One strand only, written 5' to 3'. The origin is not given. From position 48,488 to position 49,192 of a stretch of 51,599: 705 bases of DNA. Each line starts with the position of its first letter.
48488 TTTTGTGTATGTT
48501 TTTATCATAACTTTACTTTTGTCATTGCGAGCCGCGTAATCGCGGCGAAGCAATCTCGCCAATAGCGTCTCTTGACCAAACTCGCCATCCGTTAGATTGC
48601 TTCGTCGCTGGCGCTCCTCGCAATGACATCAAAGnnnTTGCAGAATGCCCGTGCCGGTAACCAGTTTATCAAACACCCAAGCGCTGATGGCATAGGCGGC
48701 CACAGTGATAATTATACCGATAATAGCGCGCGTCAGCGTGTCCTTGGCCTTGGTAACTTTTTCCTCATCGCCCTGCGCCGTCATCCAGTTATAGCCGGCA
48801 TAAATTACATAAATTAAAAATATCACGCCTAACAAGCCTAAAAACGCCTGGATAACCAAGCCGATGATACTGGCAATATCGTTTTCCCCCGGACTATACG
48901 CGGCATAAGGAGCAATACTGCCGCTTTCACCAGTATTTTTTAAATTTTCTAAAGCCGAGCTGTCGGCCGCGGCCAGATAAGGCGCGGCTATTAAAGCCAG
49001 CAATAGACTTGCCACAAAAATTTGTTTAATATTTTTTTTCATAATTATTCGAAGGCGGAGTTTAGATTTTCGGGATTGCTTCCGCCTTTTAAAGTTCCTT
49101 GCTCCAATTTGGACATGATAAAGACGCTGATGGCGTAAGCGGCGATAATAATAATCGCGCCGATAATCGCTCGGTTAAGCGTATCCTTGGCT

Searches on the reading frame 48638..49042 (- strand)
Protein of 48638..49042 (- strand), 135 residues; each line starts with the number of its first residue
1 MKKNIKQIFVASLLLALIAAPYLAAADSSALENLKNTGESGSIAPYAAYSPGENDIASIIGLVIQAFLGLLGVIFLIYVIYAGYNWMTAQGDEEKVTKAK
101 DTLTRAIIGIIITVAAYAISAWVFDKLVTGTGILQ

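Call 60: search_protein_families(library=pfam, proteins=[window:48638-49042:-], max_evalue=0.001)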
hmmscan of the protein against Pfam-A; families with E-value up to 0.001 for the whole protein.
window:48638-49042:- (135 aa): 2 families
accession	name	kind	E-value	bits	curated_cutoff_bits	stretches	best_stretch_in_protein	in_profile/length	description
PF18895.5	T4SS_pilin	-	1.4e-09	38.4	26.6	1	56-123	5-71/71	Type IV secretion system pilin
PF04956.18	TrbC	-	1.8e-05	25.3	27.9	1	30-122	34-97/98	TrbC/VIRB2 pilin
